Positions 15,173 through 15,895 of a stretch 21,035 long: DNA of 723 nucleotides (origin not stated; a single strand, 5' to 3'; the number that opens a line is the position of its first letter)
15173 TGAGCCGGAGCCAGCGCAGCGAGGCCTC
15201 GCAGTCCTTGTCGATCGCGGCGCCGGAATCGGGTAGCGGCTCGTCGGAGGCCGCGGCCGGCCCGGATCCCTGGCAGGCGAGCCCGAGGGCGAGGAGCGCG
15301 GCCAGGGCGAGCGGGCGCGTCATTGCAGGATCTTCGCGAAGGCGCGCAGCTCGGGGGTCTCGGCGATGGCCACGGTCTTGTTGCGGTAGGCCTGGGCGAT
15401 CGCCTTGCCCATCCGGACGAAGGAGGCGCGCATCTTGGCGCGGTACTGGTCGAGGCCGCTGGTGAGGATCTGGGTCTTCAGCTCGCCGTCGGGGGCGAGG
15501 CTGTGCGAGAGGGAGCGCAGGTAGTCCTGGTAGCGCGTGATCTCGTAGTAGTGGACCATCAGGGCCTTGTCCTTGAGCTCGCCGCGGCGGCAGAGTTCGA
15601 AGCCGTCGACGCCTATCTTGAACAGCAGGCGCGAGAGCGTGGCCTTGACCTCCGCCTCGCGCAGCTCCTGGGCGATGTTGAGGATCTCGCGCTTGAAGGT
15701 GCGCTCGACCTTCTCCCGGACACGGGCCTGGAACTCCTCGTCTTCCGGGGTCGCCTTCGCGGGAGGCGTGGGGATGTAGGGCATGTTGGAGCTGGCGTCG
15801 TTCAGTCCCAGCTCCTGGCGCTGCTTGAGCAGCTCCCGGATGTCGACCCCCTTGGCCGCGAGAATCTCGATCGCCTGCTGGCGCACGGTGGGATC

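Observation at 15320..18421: Tandem paralogous HEAT-repeat proteins with a shared, unrecognised C-terminal motif inside a glycan-modification operon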

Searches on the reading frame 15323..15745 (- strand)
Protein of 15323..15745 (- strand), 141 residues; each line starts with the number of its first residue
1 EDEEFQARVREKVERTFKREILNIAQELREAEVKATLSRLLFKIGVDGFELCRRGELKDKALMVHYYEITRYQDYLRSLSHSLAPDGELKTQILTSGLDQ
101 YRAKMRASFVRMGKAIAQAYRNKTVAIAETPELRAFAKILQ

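Call 18: search_protein_representatives(alignment_id=A1)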
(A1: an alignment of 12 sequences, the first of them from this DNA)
Query: 12 sequences, 146 profile positions. Proteins with E-value up to 0.001 (for the whole library): 45; up to 1e-10: 33; up to 1e-30: 6. The best 45 are listed.
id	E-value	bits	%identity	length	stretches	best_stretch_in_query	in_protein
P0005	9.4e-54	197.4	-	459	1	2-143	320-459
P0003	4.6e-52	191.9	-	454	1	3-141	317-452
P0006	1.8e-48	180.2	-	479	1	2-142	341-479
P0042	2.4e-46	173.3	-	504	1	3-142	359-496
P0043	1.3e-39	151.5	-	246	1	4-142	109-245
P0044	2.4e-39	150.7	-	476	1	8-142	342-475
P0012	6.0e-29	116.9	-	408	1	33-145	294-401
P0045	9.0e-29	116.4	-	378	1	12-143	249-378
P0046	2.0e-27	112.0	-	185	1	12-143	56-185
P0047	3.4e-25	104.8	-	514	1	8-143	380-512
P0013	1.8e-23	99.1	-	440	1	34-143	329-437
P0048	1.7e-22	96.0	-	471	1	32-143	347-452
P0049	2.5e-22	95.4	-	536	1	34-142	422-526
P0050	5.7e-22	94.3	-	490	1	33-136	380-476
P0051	1.1e-21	93.4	-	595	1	29-138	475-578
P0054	2.3e-20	89.1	-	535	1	15-136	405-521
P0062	8.1e-14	67.8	-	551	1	18-142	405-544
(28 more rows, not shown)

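Call 24: find_homologous_proteins(query=A1, max_evalue=0.01)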
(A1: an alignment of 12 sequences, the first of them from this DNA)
Query A1 (12 sequences) (141 aa, profile of the alignment): 1 proteins with E <= 0.01 among 8000 candidates.
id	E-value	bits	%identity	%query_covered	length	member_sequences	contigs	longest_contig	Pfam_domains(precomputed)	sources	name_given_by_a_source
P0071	5.5e-9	54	72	35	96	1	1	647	-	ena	-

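Call 37: predict_structure(alignment_id=A3)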
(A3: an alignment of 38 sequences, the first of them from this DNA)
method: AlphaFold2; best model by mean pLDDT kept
length: 139 residues; sequences in the alignment: 38
mean_pLDDT: 93.8   pTM: 0.81
mean pLDDT of the five models: 93.8, 93.1, 92.5, 91.1, 91.0
residues with pLDDT >= 90: 118; 70-90: 16; 50-70: 5; < 50: 0
segments of 3 or more residues with pLDDT < 50: none
pLDDT, mean of each block of 10 residues (from residue 1): 94 97 97 97 98 97 98 91 72 90 98 97 96 93
secondary structure, 60 per line:
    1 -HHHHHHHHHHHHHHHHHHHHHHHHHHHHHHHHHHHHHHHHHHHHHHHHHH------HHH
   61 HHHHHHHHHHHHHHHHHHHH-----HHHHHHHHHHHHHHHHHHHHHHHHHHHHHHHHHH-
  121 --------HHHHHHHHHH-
elements in order: H2-51 H58-80 H86-119 H129-138

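Call 47: find_encoding_contigs(protein=P0054, flank=10000, max_places=2)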
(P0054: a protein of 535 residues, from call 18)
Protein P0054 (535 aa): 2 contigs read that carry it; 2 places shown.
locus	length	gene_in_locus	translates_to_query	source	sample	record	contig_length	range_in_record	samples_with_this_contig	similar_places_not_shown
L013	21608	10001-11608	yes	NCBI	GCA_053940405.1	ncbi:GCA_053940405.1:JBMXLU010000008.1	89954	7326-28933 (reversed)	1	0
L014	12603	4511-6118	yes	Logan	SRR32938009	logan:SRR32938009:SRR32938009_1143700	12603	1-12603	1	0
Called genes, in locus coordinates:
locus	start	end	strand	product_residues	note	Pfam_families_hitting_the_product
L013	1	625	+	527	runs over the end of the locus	PF13492:GAF_3, PF13487:HD_5, PF01966:HD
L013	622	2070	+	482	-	PF01590:GAF, PF13185:GAF_2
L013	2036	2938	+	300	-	PF01026:TatD_DNase, PF04909:Amidohydro_2 (faint)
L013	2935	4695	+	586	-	PF13424:TPR_12 (faint), PF00515:TPR_1 (faint), PF07719:TPR_2 (faint), PF12895:ANAPC3 (faint), PF13181:TPR_8 (faint), PF13371:TPR_9 (faint), PF13432:TPR_16 (weak), PF14559:TPR_19 (weak), +3 more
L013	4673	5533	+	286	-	PF02578:Cu-oxidase_4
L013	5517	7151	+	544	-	PF13646:HEAT_2 (faint), PF02985:HEAT (faint)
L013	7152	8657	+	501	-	PF02985:HEAT (faint), PF13646:HEAT_2, PF03130:HEAT_PBS (faint), PF13646:HEAT_2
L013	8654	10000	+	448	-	PF01602:Adaptin_N (faint), PF02985:HEAT (faint), PF03130:HEAT_PBS (faint), PF12717:Cnd1 (faint), PF23271:HEAT_GCN1 (faint), PF13513:HEAT_EZ (faint), PF13646:HEAT_2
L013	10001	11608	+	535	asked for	PF02985:HEAT (faint), PF03130:HEAT_PBS (faint), PF13646:HEAT_2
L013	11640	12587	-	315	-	-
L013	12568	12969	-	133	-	PF02021:UPF0102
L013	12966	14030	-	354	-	PF27457:RNase_HII_N, PF01351:RNase_HII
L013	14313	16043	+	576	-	PF07498:Rho_N, PF16258:DUF4912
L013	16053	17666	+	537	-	PF03065:Glyco_hydro_57, PF09210:BE_C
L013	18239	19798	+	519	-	PF13432:TPR_16, PF14559:TPR_19 (weak), PF00515:TPR_1 (weak), PF07719:TPR_2 (weak), PF25063:ARM_TT21_C (weak), PF13432:TPR_16, PF14853:Fis1_TPR_C (weak), PF25064:ARM_TT21_5th (weak), +12 more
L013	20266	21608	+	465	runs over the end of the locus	PF05697:Trigger_N, PF05698:Trigger_C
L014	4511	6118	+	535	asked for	PF02985:HEAT (faint), PF03130:HEAT_PBS (faint), PF13646:HEAT_2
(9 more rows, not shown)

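Call 48: find_encoding_contigs(protein=P0062, flank=10000, max_places=2)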
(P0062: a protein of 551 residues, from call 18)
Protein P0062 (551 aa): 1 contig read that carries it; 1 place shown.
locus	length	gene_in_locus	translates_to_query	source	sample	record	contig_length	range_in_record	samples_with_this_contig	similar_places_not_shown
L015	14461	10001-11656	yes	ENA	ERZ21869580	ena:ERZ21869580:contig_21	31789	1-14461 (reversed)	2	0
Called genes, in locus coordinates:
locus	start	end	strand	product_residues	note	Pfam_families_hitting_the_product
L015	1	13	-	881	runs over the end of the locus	-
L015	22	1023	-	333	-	PF12796:Ank_2, PF13606:Ank_3 (faint), PF13637:Ank_4 (weak), PF14559:TPR_19 (faint), PF13857:Ank_5 (weak), PF00023:Ank (weak), PF12796:Ank_2, PF13637:Ank_4 (weak)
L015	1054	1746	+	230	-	PF12146:Hydrolase_4 (weak)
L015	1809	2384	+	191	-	PF02525:Flavodoxin_2, PF03358:FMN_red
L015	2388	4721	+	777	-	PF00069:Pkinase, PF01636:APH (faint), PF03109:ABC1 (weak), PF07714:PK_Tyr_Ser-Thr, PF17667:Pkinase_fungal (faint)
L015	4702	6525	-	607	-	PF00498:FHA, PF16697:Yop-YscD_cpl, PF01590:GAF, PF13185:GAF_2, PF00158:Sigma54_activat, PF14532:Sigma54_activ_2, PF07728:AAA_5, PF25601:AAA_lid_14, +3 more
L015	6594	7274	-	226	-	PF00702:Hydrolase, PF13419:HAD_2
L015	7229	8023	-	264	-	-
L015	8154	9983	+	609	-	PF03130:HEAT_PBS (faint), PF13513:HEAT_EZ (faint), PF02985:HEAT (faint), PF22956:PIK3R4-like_middle (faint), PF21581:SCD (faint), PF13646:HEAT_2, PF12717:Cnd1 (faint), PF13646:HEAT_2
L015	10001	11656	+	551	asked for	PF02985:HEAT (faint), PF00514:Arm (faint), PF13646:HEAT_2 (weak), PF13513:HEAT_EZ (faint), PF13646:HEAT_2, PF03130:HEAT_PBS (weak)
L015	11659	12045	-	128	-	-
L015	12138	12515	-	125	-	-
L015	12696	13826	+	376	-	PF01546:Peptidase_M20, PF07687:M20_dimer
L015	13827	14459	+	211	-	?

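Call 54: search_solved_structures(query=A3, max_evalue=10)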
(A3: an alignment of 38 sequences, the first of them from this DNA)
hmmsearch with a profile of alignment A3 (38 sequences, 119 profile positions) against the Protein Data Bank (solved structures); distinct sequences matched with E-value up to 10: 4.
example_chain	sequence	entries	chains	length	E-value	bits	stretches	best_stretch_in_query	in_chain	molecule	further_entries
4li0_C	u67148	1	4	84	0.057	16.4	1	45-111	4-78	Guanine nucleotide exchange factor for Rab-3A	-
3jxe_A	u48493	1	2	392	0.066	16.2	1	23-62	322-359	Tryptophanyl-tRNA synthetase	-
4dx0_A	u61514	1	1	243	0.78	12.7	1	60-106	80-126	14-3-3-like protein E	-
2zcw_A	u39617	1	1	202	0.95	12.4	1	49-114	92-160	Transcriptional regulator, FNR/CRP family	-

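Call 58: fold_search(model_id=the predicted structure, library=pdb)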
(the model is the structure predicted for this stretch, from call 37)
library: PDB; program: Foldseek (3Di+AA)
matches with E <= 10: 302; with E <= 0.001: 0
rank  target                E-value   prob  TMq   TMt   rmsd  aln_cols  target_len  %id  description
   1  7f6j_C                8.5e-01  0.87  0.47  0.60   6.6        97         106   18  Crystal structure of the PDZD8 coiled-coil domain - Rab7 complex (released 2022-02-23)
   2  5l0d_D                8.5e-01  0.47  0.36  0.31   7.4       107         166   16  Human Metavinculin(residues 959-1130) in complex with PIP2 (released 2016-08-31)
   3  2crb_MODEL_1_A        9.6e-01  0.72  0.40  0.56  10.9        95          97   12  Solution structure of MIT domain from mouse NRBF-2 (released 2005-11-20)
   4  6lea_A                1.0e+00  0.10  0.21  0.27  15.9       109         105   14  Structure of FliS chaperone in complex with flagellin and HP1076 (released 2020-05-13)
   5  9x1w                  1.1e+00  0.47  0.33  0.49   7.6        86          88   16  Crystal structure of de novo designed complement C9 mini-inhibitor form 1 (released 2026-02-18)
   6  9qwr_A                1.2e+00  0.13  0.26  0.23  14.3       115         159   13  MIC60 helical bundle dimer (released 2026-02-25)
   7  3k1i_A                1.2e+00  0.10  0.22  0.27  14.8       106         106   14  Crystal strcture of FliS-HP1076 complex in H. pylori (released 2010-06-30)
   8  9w04_A                1.3e+00  0.38  0.34  0.17   7.6        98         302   12  Cryo-EM structure of TasH-tigRNA-dsDNA complex (released 2026-03-11)
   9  8vw5_B                1.3e+00  0.15  0.28  0.16   8.3       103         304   17  Crystal structure of Cbl-b TKB bound to compound 2 (released 2024-07-03)
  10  8qth                  1.3e+00  0.14  0.28  0.13   8.2       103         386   17  Crystal structure of CBL-b in complex with an allosteric inhibitor (compound 8) (released 2024-01-10)
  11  5l0d_A                1.5e+00  0.38  0.37  0.32   7.0       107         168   17  Human Metavinculin(residues 959-1130) in complex with PIP2 (released 2016-08-31)
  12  5n72                  1.5e+00  0.28  0.33  0.14  12.1        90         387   14  Crystal structure of the Legionella effector WipA shorter construct (released 2017-04-19)
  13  8zal_A                1.5e+00  0.13  0.28  0.14  13.7       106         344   10  EmrAB-TolC MFS-type tripartite multidrug efflux pump EA (released 2025-04-30)
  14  4v8p_BU               1.5e+00  0.09  0.23  0.26   9.0       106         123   13  T.thermophila 60S ribosomal subunit in complex with initiation factor 6. (released 2014-07-09)
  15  3k1i_B                1.5e+00  0.08  0.22  0.28  15.8       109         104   14  Crystal strcture of FliS-HP1076 complex in H. pylori (released 2010-06-30)
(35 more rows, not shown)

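Call 62: search_protein_families(library=pfam, proteins=[L015:8154-9983:+], max_evalue=0.001)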
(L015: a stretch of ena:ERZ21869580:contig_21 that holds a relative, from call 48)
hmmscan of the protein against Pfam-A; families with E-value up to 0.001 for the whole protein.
L015:8154-9983:+ (609 aa): 10 families
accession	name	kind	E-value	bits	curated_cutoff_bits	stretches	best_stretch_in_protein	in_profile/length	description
PF13646.12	HEAT_2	-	3.3e-42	143.1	27.7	6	396-481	2-88/88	HEAT repeats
PF02985.28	HEAT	-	5.8e-29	97.8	23.5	0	428-455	3-30/31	HEAT repeat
PF13513.12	HEAT_EZ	-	1.6e-11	44.8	27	0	427-451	30-54/55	HEAT-like repeat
PF21581.3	SCD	-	2e-09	38.1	27.5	0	424-453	29-58/75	Stromalin conservative domain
PF12717.13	Cnd1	-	5.1e-09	36.8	26.4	1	425-501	21-106/162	non-SMC mitotic condensation complex subunit 1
PF03130.22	HEAT_PBS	-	6.8e-07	29.6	20.9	0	223-249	1-27/27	PBS lyase HEAT-like repeat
PF00514.29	Arm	-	4e-05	23.9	20.6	0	512-545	6-39/41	Armadillo/beta-catenin-like repeat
PF12348.14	CLASP_N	-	0.00011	22.3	27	0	302-345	178-221/227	CLASP N terminal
PF25786.1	HEAT_GCN1_C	-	0.00016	22.2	27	0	238-276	67-105/151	GCN1-like, C-terminal HEAT repeats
PF20168.4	PDS5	-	0.00028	19.2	27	0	426-484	322-388/1053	Sister chromatid cohesion protein PDS5 protein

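Call 77: find_homologous_proteins(query=L013:20266-21606:+, max_evalue=1e-20)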
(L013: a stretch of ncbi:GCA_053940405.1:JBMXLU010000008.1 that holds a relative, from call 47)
Query L013:20266-21606:+ (447 aa): 102 proteins with E <= 1e-20 among 8000 candidates.
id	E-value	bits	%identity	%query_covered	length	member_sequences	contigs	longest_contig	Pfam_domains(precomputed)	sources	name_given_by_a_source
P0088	3.6e-288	973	100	100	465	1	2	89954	PF05697.19,PF05698.20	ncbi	-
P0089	1.2e-40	158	31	87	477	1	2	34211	PF00254.35,PF05697.19,PF05698.20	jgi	-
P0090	8.7e-38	149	34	87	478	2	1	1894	PF00254.35,PF05697.19,PF05698.20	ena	-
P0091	3.0e-37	147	29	95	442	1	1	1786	PF05697.19,PF05698.20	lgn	-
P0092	5.5e-37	146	30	95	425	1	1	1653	PF05697.19,PF05698.20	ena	-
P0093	9.3e-37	145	30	96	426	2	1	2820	PF00254.35,PF05697.19,PF05698.20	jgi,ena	-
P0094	1.1e-36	145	31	94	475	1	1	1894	PF05697.19,PF05698.20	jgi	-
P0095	1.9e-36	144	30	95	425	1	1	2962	PF05697.19,PF05698.20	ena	-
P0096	3.5e-36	143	28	96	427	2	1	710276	PF00254.35,PF05697.19,PF05698.20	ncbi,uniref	ncbi:trigger factor [Desulfosporosinus sp. SYSU MS00001]|uniref:trigger factor n=1 Tax=Desulfosporos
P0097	1.6e-35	141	28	87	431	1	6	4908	PF05697.19,PF05698.20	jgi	jgi:trigger factor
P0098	2.6e-35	140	30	90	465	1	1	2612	PF00254.35,PF05697.19,PF05698.20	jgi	jgi:trigger factor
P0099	2.8e-35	140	28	95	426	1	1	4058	PF00254.35,PF05697.19,PF05698.20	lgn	-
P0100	1.0e-34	138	31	95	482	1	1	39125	PF00254.35,PF05697.19,PF05698.20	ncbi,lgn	-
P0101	2.8e-34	137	31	86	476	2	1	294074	PF00254.35,PF05697.19,PF05698.20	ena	-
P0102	1.1e-33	135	31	95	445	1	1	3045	PF00254.35,PF05697.19,PF05698.20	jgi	-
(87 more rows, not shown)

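Call 80: search_protein_families(library=pfam, alignment_id=A3, max_evalue=1)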
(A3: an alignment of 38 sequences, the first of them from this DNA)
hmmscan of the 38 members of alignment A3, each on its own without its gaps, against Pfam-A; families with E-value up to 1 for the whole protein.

A. member 1, seq(139 aa): 0 families

B. families by the number of members that match (of 38 scanned): 24 families
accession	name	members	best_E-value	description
PF24413.1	W02B3_4_N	3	0.021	W02B3.4-like, N-terminal domain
PF12447.13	DUF3683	3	0.031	Protein of unknown function (DUF3683)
PF13199.12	Glyco_hydro_66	2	0.13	Glycosyl hydrolase family 66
PF10258.14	PHAX_RNA-bd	1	0.0059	Phosphorylated adapter RNA export protein, RNA-binding domain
PF22746.1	SHOCT-like_DUF2089-C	1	0.014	SHOCT-like domain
PF20733.2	LRIM1_dimer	1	0.015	Dimerization domain in LRIM1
PF08895.16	DUF1840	1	0.042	Domain of unknown function (DUF1840)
PF04561.19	RNA_pol_Rpb2_2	1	0.05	RNA polymerase Rpb2, domain 2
PF03999.17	MAP65_ASE1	1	0.052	Microtubule associated protein (MAP65/ASE1 family)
PF24402.1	iHKD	1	0.074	Inactive HKD-Rease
PF12854.13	PPR_1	1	0.077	PPR repeat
PF01688.23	Herpes_gI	1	0.093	Alphaherpesvirus glycoprotein I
PF17781.7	RPN1_RPN2_N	1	0.1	RPN1 N-terminal domain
PF02970.22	TBCA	1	0.1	Tubulin binding cofactor A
PF17944.6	Arg_decarbox_C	1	0.12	Arginine decarboxylase C-terminal helical extension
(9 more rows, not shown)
